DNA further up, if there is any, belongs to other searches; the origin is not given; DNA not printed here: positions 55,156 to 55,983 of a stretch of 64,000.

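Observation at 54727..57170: Tandem expansion of an unrecognised protein family (three genes, one a two-domain fusion) with duplicated promoter-terminator modules, beside adhE and rubrerythrin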

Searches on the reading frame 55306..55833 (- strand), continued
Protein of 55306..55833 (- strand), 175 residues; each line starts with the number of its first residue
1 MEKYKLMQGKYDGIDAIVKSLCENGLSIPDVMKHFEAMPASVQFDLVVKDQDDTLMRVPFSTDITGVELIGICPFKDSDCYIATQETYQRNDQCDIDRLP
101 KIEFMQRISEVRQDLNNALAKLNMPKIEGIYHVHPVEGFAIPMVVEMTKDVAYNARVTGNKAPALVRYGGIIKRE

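Call 38: search_protein_families(library=pfam, proteins=[P0030, P0032, P0036, P0044, P0052, P0068, P0031, P0061, P0065, P0093], max_evalue=0.5)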
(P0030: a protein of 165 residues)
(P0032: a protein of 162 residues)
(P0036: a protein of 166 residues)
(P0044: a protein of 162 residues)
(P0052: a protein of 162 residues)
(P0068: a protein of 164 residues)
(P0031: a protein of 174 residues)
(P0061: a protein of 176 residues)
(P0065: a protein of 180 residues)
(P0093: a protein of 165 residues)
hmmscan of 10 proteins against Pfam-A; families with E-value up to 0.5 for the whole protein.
P0030 (165 aa): 3 families
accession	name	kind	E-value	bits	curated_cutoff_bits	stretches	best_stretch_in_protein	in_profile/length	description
PF22470.1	Histone_HNS_N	-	0.0061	16.9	24.5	1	2-25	54-77/79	H-NS histone-like proteins, N-terminal domain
PF19891.5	DUF6364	-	0.024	15.6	27.3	1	2-30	10-38/70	Family of unknown function (DUF6364)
PF08868.15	YugN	-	0.045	14.2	25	1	5-49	12-57/130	YugN-like family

P0032 (162 aa): 1 family
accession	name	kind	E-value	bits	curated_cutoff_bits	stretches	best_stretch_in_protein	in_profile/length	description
PF22470.1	Histone_HNS_N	-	0.056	13.8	24.5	1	2-25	54-77/79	H-NS histone-like proteins, N-terminal domain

P0036 (166 aa): 2 families
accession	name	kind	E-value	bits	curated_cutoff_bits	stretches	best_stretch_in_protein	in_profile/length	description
PF04703.18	FaeA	-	0.2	12.4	20.7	0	1-49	1-47/62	FaeA-like protein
PF00984.24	UDPG_MGDP_dh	-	0.35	11.4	25.4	0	4-35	19-50/94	UDP-glucose/GDP-mannose dehydrogenase family, central domain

P0044 (162 aa): 1 family
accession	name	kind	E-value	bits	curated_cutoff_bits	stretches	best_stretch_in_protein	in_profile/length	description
PF14084.11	DUF4264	-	0.08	13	27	1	90-112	9-31/52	Protein of unknown function (DUF4264)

P0052 (162 aa): 1 family
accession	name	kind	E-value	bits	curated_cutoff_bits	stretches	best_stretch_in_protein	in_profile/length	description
PF15386.11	Tantalus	-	0.088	13.2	32.8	1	85-110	28-53/57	Drosophila Tantalus-like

P0068 (164 aa): 1 family
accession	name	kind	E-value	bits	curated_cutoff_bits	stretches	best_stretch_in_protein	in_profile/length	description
PF22470.1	Histone_HNS_N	-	0.098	13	24.5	1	2-26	54-78/79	H-NS histone-like proteins, N-terminal domain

P0031 (174 aa): 0 families

P0061 (176 aa): 1 family
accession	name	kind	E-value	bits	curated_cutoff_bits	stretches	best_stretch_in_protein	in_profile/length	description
PF12993.12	DUF3877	-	0.36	11.2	27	1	4-47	95-139/173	Domain of unknown function, E. rectale Gene description (DUF3877)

P0065 (180 aa): 2 families
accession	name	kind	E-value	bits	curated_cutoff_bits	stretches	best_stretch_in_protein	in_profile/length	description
PF22470.1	Histone_HNS_N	-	0.00072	19.8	24.5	1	4-28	54-78/79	H-NS histone-like proteins, N-terminal domain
PF19891.5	DUF6364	-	0.07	14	27.3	1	5-29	11-35/70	Family of unknown function (DUF6364)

P0093 (165 aa): 1 family
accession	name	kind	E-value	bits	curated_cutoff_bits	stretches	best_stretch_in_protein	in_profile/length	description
PF11442.13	DUF2826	-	0.24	11.7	21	1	59-109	91-141/158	Protein of unknown function (DUF2826)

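Call 46: search_dna_similar(query=P0054, collection=phages, mode=protein, max_evalue=0.01)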
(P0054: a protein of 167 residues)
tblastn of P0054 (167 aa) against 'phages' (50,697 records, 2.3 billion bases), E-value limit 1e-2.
No match.

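Call 47: search_dna_similar(query=P0054, collection=plasmids, mode=protein, max_evalue=0.01)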
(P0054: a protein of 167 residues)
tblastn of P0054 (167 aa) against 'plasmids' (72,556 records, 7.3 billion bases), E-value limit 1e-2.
No match.
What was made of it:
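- Tried and rejected: tblastn of a typical member found nothing in 50,697 phage and 72,556 plasmid records (calls 46, 47).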

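Call 49: list_cluster_members(proteins=[P0021, P0023, P0027, P0030, P0054, P0077, P0088, P0108, P0130, P0019])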
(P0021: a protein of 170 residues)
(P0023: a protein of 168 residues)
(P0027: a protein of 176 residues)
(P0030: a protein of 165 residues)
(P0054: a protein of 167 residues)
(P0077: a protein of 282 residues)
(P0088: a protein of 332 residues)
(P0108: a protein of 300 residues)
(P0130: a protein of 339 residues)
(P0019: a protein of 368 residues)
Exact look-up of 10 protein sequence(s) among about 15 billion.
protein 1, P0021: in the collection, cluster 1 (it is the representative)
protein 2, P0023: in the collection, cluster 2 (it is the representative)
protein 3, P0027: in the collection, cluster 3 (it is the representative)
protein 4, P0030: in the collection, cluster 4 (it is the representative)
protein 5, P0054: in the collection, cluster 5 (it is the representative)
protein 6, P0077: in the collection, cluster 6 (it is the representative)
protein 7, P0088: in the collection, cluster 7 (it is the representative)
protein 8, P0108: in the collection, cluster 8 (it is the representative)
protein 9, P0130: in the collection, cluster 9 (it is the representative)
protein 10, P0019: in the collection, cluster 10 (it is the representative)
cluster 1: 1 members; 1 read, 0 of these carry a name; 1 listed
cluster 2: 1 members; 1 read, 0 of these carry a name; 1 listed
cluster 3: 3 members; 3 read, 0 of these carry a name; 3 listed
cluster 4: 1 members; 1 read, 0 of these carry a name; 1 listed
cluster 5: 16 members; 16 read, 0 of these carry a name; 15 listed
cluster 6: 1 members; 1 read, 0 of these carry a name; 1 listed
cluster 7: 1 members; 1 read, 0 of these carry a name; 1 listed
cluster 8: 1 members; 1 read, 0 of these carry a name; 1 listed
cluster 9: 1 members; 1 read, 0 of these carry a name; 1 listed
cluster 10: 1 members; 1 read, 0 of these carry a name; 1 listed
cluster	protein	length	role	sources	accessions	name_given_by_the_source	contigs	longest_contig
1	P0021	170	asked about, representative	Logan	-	-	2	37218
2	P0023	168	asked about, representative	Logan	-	-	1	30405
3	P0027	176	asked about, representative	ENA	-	-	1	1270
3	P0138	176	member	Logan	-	-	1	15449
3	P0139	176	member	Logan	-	-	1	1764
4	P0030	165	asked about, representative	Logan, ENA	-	-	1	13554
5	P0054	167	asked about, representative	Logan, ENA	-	-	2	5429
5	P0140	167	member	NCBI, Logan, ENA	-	-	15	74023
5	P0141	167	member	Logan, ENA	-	-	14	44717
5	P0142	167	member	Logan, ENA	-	-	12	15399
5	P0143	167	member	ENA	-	-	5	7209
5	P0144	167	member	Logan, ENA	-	-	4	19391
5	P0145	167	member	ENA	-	-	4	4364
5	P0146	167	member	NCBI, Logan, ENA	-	-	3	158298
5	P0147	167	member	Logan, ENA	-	-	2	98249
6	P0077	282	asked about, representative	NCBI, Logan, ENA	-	-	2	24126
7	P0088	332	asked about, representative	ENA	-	-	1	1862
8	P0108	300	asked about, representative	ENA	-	-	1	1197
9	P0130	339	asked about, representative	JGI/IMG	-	-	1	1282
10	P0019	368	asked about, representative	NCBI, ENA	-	-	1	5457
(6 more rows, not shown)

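Call 50: find_encoding_contigs(protein=P0146, flank=7000, max_places=5)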
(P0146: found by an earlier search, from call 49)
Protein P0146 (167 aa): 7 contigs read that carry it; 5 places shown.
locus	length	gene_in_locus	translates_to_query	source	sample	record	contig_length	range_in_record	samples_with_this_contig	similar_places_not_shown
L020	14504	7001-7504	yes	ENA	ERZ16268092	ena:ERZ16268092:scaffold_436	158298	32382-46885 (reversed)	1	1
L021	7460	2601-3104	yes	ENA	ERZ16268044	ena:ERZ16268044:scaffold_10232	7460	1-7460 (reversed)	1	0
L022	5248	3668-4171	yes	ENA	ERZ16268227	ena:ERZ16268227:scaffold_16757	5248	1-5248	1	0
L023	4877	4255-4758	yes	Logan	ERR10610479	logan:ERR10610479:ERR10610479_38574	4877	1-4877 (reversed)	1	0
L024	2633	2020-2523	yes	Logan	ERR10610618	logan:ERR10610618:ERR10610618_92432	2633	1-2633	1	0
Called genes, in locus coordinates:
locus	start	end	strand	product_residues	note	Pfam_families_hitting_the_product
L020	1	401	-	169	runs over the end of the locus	PF03797:Autotransporter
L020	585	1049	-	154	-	PF00240:ubiquitin, PF11976:Rad60-SLD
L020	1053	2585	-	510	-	PF23914:TPR_CcmH_CycH (weak), PF12895:ANAPC3, PF13414:TPR_11, PF13489:Methyltransf_23, PF08241:Methyltransf_11, PF08242:Methyltransf_12, PF13649:Methyltransf_25, PF13847:Methyltransf_31, +21 more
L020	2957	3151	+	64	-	-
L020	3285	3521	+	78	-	-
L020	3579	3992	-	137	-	-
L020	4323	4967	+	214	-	PF01144:CoA_trans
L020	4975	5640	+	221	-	PF01144:CoA_trans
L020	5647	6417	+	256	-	PF09825:BPL_N, PF03575:Peptidase_S51 (weak)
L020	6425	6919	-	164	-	PF04073:tRNA_edit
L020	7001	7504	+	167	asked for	-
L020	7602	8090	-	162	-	PF00380:Ribosomal_S9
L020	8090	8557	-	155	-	PF00572:Ribosomal_L13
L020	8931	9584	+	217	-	-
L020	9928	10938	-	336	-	PF01193:RNA_pol_L, PF01000:RNA_pol_A_bac, PF03118:RNA_pol_A_CTD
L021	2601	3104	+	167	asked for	-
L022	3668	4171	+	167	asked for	-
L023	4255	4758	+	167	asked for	-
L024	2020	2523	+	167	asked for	-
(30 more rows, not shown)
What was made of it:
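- Orthologues beside rpsI-rplM are single-copy and stable across many samples (calls 49, 50).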

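Call 51: find_encoding_contigs(protein=P0023, flank=8000, max_places=3)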
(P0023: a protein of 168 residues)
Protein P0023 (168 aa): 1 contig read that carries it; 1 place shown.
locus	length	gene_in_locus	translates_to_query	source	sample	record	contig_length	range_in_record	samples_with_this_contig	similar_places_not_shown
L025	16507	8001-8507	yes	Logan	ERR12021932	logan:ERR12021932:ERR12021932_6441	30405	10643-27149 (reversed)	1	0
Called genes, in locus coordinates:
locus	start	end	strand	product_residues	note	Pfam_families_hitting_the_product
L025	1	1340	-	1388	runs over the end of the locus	PF04108:ATG17_like (faint), PF05478:Prominin (weak)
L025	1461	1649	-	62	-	PF21839:DUF6898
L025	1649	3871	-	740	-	PF00521:DNA_topoisoIV, PF03989:DNA_gyraseA_C (faint)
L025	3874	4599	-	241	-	PF11967:RecO_N, PF02565:RecO_C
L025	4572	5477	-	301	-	PF00793:DAHP_synth_1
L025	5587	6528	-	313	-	PF00702:Hydrolase (faint), PF13419:HAD_2 (faint)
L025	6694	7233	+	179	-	PF02915:Rubrerythrin, PF23455:DUF7129 (weak), PF21349:RUBY_RBDX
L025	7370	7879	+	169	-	-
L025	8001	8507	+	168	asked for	-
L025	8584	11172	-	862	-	PF00171:Aldedh, PF00465:Fe-ADH, PF13685:Fe-ADH_2 (weak), PF25137:ADH_Fe_C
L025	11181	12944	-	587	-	PF00664:ABC_membrane, PF02463:SMC_N, PF00005:ABC_tran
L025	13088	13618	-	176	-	-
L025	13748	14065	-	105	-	-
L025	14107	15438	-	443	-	PF08447:PAS_3, PF02518:HATPase_c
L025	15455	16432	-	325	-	-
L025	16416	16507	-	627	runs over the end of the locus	PF23357:DUF7088, PF09822:ABC_transp_aux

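Call 52: find_encoding_contigs(protein=P0021, flank=8000, max_places=3)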
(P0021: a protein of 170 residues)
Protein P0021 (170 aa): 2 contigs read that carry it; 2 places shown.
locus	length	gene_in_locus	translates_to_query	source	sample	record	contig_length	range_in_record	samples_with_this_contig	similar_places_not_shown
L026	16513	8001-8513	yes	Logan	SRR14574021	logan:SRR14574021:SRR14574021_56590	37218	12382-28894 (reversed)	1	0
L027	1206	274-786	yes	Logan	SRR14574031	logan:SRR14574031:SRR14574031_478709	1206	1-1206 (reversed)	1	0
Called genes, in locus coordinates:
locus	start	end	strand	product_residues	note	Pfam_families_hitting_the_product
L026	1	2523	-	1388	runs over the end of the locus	PF04108:ATG17_like (faint)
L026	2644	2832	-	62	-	PF21839:DUF6898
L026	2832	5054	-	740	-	PF00521:DNA_topoisoIV, PF03989:DNA_gyraseA_C (faint)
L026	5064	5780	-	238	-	PF11967:RecO_N, PF02565:RecO_C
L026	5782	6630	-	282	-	PF00793:DAHP_synth_1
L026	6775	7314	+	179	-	PF02915:Rubrerythrin, PF23455:DUF7129 (weak), PF21349:RUBY_RBDX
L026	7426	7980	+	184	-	-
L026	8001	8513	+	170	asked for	-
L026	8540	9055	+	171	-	-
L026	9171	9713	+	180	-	-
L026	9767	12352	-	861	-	PF00171:Aldedh, PF00465:Fe-ADH, PF13685:Fe-ADH_2 (weak), PF25137:ADH_Fe_C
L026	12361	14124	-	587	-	PF00664:ABC_membrane, PF00005:ABC_tran, PF02463:SMC_N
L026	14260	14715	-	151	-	-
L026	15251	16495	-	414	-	PF00989:PAS (faint), PF08447:PAS_3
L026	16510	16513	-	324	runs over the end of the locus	PF14238:DUF4340 (weak)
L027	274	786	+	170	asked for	-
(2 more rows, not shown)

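Call 69: predict_structure(alignment_id=A7)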
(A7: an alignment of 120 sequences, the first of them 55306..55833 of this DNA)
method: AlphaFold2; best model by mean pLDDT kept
length: 175 residues; sequences in the alignment: 120
mean_pLDDT: 90.8   pTM: 0.78
mean pLDDT of the five models: 90.8, 90.7, 90.2, 89.7, 89.5
residues with pLDDT >= 90: 133; 70-90: 29; 50-70: 10; < 50: 3
segments of 3 or more residues with pLDDT < 50: 2-4
pLDDT, mean of each block of 10 residues (from residue 1): 52 83 92 82 93 95 96 96 98 95 97 96 97 89 96 95 97 80
secondary structure, 60 per line:
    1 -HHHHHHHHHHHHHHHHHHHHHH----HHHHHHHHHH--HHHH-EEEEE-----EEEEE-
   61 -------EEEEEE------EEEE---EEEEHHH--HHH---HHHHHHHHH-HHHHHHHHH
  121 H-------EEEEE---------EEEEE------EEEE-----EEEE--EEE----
elements in order: H2-23 H28-37 H40-43 E45-49 E55-59 E68-73 E80-83 E87-90 H102-110 H112-121 E129-133 E143-147 E154-157 E163-166 E169-171
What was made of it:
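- Closest known: Calcium-independent bacterial and phage C-type-lectin-fold recognition domains. Same: The order of secondary-structure elements is strand, two helices, then four strands (call 69).
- AlphaFold2 gave pLDDT 90.8, with all five models at or above 89.5 (call 69).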

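Call 71: fold_search(model_id=the predicted structure, library=pdb)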
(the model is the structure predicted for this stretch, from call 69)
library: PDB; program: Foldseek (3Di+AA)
matches with E <= 10: 147; with E <= 0.001: 0
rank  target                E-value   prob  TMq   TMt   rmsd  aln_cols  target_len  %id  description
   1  1ty9_A                2.3e-01  0.08  0.18  0.16  19.7       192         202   10  X-RAY CRYSTAL STRUCTURE OF PHZG FROM PSEUDOMONAS FLUORESCENS (released 2004-11-23)
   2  4hms_B                2.5e-01  0.08  0.17  0.15  19.7       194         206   10  Crystal structure of PhzG from Pseudomonas fluorescens 2-79 in complex with a second FMN in the substrate binding site (released 2013-08-07)
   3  4hmt_A                3.4e-01  0.06  0.16  0.14  19.6       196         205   11  Crystal structure of PhzG from Pseudomonas fluorescens 2-79 in complex with hexahydrophenazine-1,6-dicarboxylic acid (released 2013-08-07)
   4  1ty9_B                4.5e-01  0.06  0.17  0.16  19.9       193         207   10  X-RAY CRYSTAL STRUCTURE OF PHZG FROM PSEUDOMONAS FLUORESCENS (released 2004-11-23)
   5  8oks_B                7.1e-01  0.77  0.37  0.55   3.8       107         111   10  Crystal structure of Bdellovibrio bacteriovorus Bd2740 C-terminal domain (released 2023-10-25)
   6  4a4y                  7.5e-01  0.05  0.14  0.18  13.9       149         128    7  Structure of the Cytosolic Domain of the Shigella T3SS component MxiG (released 2012-01-25)
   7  8avm_A                1.2e+00  0.20  0.14  0.13   9.7        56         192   21  Mutant of Superoxide Dismutase sodfm2 from Bacteroides fragilis (released 2023-04-19)
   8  1t9m_A                1.6e+00  0.03  0.16  0.15  20.0       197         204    8  X-ray crystal structure of phzG from pseudomonas aeruginosa (released 2004-11-02)
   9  6ymh_BBB              1.7e+00  0.04  0.17  0.16  19.6       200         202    8  X-ray structure of the K72I, Y129F, R133L, H199A quadruple mutant of PNP-oxidase from E. coli in complex with PLP (released 2021-04-28)
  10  4hmw_B                1.7e+00  0.03  0.18  0.16  18.8       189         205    9  Crystal structure of PhzG from Burkholderia lata 383 (released 2013-08-07)
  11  2qkp_B                2.1e+00  0.02  0.13  0.16  16.1       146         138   12  Crystal structure of C-terminal domain of SMU_1151c from Streptococcus mutans (released 2007-07-24)
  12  5ja2_B                2.2e+00  0.47  0.18  0.42   3.0        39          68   20  EntF, a Terminal Nonribosomal Peptide Synthetase Module Bound to the non-Native MbtH-Like Protein PA2412 (released 2016-09-14)
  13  8avl_A                2.3e+00  0.13  0.14  0.13   9.7        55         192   20  Superoxide dismutase SodFM2 from Bacteroides fragilis (released 2023-04-19)
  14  4hmx_B                2.6e+00  0.02  0.18  0.16  18.1       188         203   12  Crystal structure of PhzG from Burkholderia lata 383 in complex with tetrahydrophenazine-1-carboxylic acid (released 2013-08-07)
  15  2gpf_MODEL_1_A        2.8e+00  0.54  0.16  0.37   1.4        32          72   19  Solution NMR Structure of Protein PA22412 from Pseudomonas aeruginosa. Northeast Structural Genomics Consortiu (released 2007-01-02)
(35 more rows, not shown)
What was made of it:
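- On C-type-lectin-like fold (superfamily level): 8oks_B: probability 0.77, TM 0.55 (call 71).
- Closest known: Calcium-independent bacterial and phage C-type-lectin-fold recognition domains. Same: It is the best geometric match of the confident model (TM 0.55, rmsd 3.8 A over 107 columns, probability 0.77; call 71).
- The PhzG and PNP-oxidase rows have rmsd of about 20 A and probability at or below 0.08 (call 71).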

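Call 74: search_protein_families(library=padloc, proteins=[window:55306-55833:-, L001:11181-13250:-, L002:11348-12022:-, L002:10781-11308:+, L002:9068-9610:-, P0054, P0077, L002:9977-10528:+], max_evalue=0.1)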
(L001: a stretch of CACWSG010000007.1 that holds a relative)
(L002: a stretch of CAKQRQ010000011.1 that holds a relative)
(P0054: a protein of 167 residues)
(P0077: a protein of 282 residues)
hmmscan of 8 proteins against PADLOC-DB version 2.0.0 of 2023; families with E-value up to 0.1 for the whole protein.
window:55306-55833:- (175 aa): 0 families

L001:11181-13250:- (689 aa): 0 families

L002:11348-12022:- (224 aa): 0 families

L002:10781-11308:+ (175 aa): 1 family
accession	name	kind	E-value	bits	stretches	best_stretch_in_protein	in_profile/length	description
PDLC04232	IetA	-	0.035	11.5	1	2-28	118-144/330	-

L002:9068-9610:- (180 aa): 0 families

P0054 (167 aa): 0 families

P0077 (282 aa): 0 families

L002:9977-10528:+ (183 aa): 0 families

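Call 85: find_related_loci(query=A9, collection=metagenome_contigs, flank=10000)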
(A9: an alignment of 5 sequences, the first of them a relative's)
Query A9 (167 aa) in metagenome_contigs; peptide patterns used: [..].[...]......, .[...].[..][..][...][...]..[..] (x = any residue, [..] = any of these).
198 stretches matched a pattern; 2 encode a relative of the query (tblastn E <= 1e-3); 2 distinct loci.
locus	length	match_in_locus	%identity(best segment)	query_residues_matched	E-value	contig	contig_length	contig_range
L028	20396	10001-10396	39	37-166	4e-19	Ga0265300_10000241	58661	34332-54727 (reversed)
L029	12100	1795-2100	37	30-127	8e-10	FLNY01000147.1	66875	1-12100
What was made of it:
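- Tried and rejected: The JGI metagenome scan found only two loci (call 85).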

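Call 86: find_related_loci(query=A9, collection=viral_contigs, flank=10000)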
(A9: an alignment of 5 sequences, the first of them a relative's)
Query A9 (167 aa) in viral_contigs; peptide patterns used: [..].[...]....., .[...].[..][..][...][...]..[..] (x = any residue, [..] = any of these).
48 stretches matched a pattern, but none encodes a relative of the query by tblastn (E <= 1e-3).
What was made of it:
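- No phage, plasmid or IMG/VR homologue was found by sequence (calls 46, 47, 86).
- Tried and rejected: The IMG/VR scan found no relative (call 86).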
